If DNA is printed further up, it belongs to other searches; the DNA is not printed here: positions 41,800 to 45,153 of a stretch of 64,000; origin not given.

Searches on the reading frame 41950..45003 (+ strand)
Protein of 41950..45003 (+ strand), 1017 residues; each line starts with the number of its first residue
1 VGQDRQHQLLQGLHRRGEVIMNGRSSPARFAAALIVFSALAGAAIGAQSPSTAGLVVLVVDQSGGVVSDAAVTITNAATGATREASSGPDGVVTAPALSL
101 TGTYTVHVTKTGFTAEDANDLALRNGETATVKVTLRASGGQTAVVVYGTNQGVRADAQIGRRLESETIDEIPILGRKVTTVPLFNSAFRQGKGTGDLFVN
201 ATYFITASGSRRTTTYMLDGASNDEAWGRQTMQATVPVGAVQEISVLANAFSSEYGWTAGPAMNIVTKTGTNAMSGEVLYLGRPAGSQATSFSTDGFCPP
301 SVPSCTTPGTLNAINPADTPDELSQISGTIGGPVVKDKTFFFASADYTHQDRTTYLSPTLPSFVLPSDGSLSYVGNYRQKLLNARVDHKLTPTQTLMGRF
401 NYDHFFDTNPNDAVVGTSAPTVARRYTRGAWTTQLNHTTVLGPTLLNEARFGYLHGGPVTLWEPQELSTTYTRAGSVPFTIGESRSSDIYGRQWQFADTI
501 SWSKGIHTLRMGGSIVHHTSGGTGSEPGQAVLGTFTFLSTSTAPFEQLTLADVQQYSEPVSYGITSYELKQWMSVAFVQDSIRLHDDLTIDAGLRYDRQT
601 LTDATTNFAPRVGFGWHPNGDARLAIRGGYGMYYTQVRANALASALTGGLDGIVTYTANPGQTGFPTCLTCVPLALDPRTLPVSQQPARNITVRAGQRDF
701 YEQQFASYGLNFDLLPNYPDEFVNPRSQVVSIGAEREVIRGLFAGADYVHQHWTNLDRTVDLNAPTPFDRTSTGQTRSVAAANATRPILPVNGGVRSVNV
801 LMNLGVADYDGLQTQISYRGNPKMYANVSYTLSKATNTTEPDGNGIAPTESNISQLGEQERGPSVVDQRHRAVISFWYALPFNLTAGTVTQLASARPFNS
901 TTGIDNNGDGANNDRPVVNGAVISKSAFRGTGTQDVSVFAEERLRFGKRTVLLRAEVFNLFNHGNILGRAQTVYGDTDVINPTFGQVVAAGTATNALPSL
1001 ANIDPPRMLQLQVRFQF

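Call 91: search_protein_families(library=pfam, proteins=[window:41950-45003:+], max_evalue=0.00001)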
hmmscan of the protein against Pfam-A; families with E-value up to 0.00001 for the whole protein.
window:41950-45003:+ (1017 aa): 3 families
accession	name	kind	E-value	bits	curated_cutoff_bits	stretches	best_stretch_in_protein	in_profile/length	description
PF25183.1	OMP_b-brl_4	-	2.6e-76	258.2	30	3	598-920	428-736/838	Outer membrane beta barrel domain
PF13620.12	CarboxypepD_reg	-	2.4e-11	44.3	32.3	1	58-136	5-82/82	Carboxypeptidase regulatory-like domain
PF00593.30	TonB_dep_Rec_b-barrel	-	1.5e-08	35.4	27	1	389-636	8-245/436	TonB dependent receptor-like, beta-barrel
